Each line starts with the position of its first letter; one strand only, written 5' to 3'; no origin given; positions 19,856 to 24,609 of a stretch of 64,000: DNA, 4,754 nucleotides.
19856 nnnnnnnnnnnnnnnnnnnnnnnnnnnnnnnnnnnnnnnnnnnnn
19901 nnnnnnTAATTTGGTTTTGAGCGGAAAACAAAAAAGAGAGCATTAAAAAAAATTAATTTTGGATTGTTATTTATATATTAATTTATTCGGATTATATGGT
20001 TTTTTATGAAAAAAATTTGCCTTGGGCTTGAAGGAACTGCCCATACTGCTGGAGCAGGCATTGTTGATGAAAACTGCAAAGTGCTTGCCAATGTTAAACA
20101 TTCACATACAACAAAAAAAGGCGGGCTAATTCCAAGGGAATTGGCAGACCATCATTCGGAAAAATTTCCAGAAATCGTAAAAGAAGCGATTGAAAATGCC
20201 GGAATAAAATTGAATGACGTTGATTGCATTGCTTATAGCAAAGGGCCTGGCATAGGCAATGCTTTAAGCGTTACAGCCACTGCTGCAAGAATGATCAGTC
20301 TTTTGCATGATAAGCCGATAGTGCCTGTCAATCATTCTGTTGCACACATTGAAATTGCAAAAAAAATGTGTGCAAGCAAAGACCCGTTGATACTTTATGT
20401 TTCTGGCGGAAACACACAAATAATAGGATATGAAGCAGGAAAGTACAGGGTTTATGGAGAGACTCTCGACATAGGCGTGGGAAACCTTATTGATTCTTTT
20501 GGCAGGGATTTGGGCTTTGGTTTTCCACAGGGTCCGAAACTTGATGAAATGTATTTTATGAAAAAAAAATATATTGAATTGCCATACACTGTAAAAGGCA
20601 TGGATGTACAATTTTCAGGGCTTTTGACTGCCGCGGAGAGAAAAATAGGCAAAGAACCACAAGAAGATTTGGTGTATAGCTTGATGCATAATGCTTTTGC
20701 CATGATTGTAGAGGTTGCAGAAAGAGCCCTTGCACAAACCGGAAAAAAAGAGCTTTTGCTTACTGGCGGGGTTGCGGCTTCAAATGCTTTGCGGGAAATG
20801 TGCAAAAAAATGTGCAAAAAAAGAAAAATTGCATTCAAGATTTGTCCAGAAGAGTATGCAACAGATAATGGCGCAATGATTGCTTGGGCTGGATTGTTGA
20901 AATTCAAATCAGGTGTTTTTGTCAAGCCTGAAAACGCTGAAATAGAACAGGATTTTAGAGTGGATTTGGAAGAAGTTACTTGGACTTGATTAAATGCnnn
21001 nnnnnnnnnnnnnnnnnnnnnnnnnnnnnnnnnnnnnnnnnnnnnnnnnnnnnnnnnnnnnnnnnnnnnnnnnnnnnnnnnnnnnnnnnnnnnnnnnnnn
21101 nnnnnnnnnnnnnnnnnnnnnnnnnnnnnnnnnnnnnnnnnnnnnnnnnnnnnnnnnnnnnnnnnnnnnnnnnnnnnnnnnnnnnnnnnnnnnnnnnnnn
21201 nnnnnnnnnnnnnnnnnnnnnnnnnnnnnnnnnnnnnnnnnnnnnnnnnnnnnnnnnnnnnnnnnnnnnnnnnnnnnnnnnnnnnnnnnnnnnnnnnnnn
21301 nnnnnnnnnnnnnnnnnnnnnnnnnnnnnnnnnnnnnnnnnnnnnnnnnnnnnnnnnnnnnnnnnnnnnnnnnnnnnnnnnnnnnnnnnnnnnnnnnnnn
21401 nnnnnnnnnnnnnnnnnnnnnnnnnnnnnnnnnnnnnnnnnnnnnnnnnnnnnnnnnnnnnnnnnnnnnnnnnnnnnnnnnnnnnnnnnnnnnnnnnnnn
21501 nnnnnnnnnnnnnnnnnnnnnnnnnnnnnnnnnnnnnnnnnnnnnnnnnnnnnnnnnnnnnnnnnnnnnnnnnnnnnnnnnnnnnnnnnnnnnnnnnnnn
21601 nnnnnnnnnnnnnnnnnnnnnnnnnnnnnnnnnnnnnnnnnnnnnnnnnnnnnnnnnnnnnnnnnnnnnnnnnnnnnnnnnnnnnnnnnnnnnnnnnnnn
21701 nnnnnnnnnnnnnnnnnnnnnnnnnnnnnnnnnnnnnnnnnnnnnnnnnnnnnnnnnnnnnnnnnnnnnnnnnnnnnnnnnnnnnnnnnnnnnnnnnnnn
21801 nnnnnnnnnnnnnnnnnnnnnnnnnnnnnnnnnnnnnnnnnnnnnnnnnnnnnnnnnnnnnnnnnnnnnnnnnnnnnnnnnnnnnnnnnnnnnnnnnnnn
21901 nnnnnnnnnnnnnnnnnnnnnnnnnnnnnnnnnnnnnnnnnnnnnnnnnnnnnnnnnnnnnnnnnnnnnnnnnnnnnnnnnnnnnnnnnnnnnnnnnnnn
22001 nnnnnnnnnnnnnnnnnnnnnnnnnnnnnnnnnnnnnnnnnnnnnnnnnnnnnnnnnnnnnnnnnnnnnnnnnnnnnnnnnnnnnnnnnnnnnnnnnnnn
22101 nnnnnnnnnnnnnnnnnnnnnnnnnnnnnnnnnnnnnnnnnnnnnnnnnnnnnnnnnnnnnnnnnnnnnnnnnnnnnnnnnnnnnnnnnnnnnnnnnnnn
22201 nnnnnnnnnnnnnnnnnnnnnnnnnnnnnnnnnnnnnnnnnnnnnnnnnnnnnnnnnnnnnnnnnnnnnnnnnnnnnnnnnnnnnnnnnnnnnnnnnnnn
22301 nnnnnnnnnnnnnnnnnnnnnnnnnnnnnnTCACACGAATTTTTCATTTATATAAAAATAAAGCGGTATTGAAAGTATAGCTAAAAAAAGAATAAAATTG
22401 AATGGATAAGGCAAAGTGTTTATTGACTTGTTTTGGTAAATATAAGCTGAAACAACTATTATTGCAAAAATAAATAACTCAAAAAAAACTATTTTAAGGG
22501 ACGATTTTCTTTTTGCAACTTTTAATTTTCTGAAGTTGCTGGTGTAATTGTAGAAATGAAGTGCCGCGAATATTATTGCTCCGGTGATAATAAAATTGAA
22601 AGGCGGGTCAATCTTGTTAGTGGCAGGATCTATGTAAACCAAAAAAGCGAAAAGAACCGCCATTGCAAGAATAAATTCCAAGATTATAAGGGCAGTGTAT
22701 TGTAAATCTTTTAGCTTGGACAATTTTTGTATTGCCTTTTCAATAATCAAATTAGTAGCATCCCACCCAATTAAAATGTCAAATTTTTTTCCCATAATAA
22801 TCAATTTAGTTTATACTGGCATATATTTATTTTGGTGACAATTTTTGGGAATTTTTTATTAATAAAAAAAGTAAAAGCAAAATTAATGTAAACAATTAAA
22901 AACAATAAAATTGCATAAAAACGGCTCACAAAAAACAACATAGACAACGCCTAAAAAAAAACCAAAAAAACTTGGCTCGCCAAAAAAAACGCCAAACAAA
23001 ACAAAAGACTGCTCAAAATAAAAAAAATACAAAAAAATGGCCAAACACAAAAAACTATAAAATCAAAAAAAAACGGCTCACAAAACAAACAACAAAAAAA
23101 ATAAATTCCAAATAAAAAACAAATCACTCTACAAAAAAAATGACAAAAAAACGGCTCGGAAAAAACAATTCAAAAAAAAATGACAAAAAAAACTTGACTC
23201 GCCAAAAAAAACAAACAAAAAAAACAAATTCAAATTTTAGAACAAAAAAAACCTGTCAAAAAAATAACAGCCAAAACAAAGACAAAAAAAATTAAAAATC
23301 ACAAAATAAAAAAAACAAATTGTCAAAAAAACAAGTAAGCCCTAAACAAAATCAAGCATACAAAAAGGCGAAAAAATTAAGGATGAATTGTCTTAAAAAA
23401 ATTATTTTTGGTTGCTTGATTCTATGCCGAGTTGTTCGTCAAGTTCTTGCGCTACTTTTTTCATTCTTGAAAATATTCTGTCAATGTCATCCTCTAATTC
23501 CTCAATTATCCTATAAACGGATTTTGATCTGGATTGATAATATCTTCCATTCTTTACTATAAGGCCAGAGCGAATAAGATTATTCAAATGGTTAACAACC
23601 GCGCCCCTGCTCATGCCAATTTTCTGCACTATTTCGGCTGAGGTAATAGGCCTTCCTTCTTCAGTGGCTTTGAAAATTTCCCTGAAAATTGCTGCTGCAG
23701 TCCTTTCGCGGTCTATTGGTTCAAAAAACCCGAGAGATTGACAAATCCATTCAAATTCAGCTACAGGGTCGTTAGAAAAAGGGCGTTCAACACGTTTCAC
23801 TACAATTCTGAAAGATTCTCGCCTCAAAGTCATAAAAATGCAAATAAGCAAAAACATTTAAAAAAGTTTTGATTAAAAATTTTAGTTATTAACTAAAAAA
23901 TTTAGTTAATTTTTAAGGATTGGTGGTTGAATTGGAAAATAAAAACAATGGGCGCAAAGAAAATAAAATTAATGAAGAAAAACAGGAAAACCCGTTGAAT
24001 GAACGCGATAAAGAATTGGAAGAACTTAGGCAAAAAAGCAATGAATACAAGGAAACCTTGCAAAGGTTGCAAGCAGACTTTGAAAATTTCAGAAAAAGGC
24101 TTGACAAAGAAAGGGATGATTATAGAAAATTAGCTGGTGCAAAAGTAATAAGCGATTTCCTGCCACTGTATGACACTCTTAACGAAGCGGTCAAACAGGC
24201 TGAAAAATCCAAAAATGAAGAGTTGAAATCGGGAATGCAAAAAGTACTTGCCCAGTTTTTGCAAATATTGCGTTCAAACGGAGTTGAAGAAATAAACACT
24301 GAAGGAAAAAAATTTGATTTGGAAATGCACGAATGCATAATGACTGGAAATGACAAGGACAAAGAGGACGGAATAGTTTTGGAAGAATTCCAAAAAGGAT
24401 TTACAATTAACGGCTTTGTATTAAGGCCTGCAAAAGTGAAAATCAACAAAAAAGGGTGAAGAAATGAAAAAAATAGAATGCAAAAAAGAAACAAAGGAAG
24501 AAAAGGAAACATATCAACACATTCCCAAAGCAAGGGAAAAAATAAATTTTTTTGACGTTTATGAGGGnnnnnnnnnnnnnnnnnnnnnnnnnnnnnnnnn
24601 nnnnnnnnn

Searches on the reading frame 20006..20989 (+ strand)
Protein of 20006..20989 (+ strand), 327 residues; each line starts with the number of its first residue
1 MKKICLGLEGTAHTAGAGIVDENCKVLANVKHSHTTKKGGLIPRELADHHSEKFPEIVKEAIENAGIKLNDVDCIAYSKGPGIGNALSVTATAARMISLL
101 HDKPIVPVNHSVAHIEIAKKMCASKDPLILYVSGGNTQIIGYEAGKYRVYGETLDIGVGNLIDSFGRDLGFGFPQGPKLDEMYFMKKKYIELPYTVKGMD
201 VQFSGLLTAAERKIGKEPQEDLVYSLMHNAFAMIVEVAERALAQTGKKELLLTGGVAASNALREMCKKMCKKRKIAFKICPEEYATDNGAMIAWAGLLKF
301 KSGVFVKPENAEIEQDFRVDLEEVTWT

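Call 7: search_protein_families(library=pfam, proteins=[window:20006-20989:+])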
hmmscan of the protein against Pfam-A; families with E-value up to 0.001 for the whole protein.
window:20006-20989:+ (327 aa): 3 families
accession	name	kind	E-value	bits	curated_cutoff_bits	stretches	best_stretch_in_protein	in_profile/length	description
PF00814.31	TsaD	-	8.5e-76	255.6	24.8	1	25-294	1-264/264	tRNA N6-adenosine threonylcarbamoyltransferase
PF22521.2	HypF_C_2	-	8.4e-07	29.4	27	1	178-278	122-225/241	Carbamoyltransferase, Kae1-like Domain, second subdomain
PF01869.26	BcrAD_BadFG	-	0.00025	21.1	31.5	0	227-279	202-253/271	BadF/BadG/BcrA/BcrD ATPase family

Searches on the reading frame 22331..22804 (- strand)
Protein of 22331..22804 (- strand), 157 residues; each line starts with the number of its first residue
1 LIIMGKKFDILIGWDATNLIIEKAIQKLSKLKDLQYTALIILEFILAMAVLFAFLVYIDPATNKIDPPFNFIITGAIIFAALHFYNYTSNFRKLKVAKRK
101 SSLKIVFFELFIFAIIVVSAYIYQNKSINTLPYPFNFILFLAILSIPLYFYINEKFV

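Call 7: search_protein_families(library=pfam, proteins=[window:22331-22804:-])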
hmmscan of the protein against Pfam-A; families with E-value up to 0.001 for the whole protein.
window:22331-22804:- (157 aa): 0 families

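Call 74: search_protein_families(library=ncbifam, proteins=[window:22331-22795:-], max_evalue=0.01)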
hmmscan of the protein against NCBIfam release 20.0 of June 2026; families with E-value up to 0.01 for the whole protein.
window:22331-22795:- (154 aa): 0 families

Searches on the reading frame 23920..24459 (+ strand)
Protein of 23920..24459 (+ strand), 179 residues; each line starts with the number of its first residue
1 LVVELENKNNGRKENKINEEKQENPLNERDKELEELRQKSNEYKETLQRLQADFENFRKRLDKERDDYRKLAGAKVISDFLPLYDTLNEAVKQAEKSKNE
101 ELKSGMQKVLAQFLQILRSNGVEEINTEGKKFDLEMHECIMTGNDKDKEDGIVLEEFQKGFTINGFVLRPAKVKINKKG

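Call 7: search_protein_families(library=pfam, proteins=[window:23920-24459:+])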
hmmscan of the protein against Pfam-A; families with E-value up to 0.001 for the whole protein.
window:23920-24459:+ (179 aa): 1 family
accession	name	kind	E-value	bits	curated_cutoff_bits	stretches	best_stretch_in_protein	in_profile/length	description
PF01025.24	GrpE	-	2.7e-43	148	25.8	1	17-177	4-165/165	GrpE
